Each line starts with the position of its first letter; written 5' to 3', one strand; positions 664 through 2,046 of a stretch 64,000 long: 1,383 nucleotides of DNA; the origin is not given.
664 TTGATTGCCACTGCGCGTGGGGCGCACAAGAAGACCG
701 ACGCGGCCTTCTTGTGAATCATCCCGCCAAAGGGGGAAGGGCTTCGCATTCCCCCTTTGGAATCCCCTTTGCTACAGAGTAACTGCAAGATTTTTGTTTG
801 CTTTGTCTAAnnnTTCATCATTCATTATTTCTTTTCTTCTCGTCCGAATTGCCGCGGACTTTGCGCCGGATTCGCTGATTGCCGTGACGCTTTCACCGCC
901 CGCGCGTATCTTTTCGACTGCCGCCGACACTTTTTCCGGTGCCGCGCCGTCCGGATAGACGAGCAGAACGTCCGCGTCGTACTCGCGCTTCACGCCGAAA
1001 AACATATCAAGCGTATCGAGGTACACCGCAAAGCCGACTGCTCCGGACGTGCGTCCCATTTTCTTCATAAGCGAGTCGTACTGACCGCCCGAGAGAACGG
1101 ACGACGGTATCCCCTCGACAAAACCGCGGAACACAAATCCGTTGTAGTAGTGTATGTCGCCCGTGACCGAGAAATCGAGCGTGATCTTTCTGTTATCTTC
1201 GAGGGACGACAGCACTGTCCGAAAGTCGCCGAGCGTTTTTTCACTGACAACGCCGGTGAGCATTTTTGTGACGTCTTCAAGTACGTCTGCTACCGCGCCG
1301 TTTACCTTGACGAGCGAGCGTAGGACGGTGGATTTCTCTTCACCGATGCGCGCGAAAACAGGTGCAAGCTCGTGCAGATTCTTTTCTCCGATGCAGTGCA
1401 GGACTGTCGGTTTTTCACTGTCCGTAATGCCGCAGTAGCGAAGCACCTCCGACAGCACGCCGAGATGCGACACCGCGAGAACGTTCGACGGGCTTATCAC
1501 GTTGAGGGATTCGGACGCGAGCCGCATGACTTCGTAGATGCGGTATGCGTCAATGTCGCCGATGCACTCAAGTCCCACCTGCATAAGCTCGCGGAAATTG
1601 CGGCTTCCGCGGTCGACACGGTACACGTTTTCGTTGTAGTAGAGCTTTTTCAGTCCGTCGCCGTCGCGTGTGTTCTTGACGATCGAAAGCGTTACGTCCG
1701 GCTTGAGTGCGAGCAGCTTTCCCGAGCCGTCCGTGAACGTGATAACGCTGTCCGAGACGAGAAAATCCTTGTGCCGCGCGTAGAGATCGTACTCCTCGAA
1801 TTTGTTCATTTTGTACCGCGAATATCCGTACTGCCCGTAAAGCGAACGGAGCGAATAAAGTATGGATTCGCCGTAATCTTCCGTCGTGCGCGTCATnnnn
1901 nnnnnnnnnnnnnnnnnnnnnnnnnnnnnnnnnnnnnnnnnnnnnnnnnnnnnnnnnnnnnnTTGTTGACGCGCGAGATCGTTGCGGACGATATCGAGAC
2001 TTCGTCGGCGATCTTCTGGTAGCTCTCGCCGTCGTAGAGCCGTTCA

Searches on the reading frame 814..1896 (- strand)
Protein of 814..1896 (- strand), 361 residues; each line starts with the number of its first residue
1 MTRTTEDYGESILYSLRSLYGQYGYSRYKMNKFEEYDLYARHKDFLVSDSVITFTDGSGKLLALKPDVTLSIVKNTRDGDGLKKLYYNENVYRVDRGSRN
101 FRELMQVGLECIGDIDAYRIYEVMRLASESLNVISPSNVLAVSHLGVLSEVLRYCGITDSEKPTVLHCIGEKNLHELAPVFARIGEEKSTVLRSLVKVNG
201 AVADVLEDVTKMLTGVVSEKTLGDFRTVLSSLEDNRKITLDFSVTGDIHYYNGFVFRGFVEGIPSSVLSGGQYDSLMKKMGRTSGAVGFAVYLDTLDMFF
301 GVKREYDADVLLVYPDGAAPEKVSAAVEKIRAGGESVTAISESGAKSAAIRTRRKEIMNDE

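Call 48: find_homologous_proteins(query=window:814-1896:-, max_evalue=1e-30)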
Query window:814-1896:- (361 aa): 7999 proteins with E <= 1e-30 among 8000 candidates; the best 120 are listed.
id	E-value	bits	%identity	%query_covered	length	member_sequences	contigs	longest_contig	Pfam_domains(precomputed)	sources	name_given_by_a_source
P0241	2.4e-227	772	98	100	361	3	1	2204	PF13393.12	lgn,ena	-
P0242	1.1e-168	579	75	98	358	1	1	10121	PF13393.12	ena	-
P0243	9.4e-156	536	70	94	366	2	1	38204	PF13393.12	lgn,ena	-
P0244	4.7e-132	459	62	93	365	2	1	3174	PF13393.12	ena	-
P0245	5.6e-130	452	62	94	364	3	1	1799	PF13393.12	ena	-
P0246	1.2e-129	451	60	94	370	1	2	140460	PF13393.12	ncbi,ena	-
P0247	3.7e-129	449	61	94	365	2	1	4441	PF13393.12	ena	-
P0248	7.9e-129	448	60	94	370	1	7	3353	PF13393.12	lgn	-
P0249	1.2e-127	444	58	100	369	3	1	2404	PF13393.12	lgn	-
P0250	1.2e-127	444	60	94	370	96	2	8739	PF13393.12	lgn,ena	-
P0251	1.5e-125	437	60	94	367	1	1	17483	PF13393.12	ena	-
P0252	1.7e-125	437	59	94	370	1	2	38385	PF13393.12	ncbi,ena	-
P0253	2.3e-125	437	59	94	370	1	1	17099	PF13393.12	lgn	-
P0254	9.6e-125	435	60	94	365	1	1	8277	PF13393.12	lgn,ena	-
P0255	1.2e-122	428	59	94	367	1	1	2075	PF13393.12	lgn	-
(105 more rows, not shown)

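Call 50: find_encoding_contigs(protein=P0242, flank=1200, max_places=2)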
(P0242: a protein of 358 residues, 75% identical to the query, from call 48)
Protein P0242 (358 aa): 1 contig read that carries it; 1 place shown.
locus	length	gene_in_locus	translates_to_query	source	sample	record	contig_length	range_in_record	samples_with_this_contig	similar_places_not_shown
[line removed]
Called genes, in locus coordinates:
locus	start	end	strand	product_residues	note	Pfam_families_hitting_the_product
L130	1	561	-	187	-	?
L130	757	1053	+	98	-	PF01371:Trp_repressor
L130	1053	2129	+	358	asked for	PF13393:tRNA-synt_His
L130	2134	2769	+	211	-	PF01634:HisG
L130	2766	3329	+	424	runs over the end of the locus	PF00815:Histidinol_dh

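Call 51: find_encoding_contigs(protein=P0243, flank=1200, max_places=2)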
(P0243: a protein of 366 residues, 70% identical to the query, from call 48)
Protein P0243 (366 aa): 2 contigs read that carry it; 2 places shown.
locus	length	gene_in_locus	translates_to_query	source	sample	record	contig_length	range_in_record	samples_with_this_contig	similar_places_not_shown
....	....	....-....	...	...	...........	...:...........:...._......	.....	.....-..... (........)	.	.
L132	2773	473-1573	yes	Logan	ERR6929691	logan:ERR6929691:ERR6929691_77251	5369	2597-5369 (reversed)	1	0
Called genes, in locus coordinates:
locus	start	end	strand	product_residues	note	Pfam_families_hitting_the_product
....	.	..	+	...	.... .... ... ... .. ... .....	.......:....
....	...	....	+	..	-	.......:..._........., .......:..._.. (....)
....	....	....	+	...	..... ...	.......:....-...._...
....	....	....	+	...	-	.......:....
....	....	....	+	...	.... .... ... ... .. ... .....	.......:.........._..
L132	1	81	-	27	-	?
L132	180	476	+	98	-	PF01371:Trp_repressor, PF13384:HTH_23 (weak)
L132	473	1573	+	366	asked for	PF13393:tRNA-synt_His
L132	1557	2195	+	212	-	PF01634:HisG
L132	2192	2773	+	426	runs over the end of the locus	PF00815:Histidinol_dh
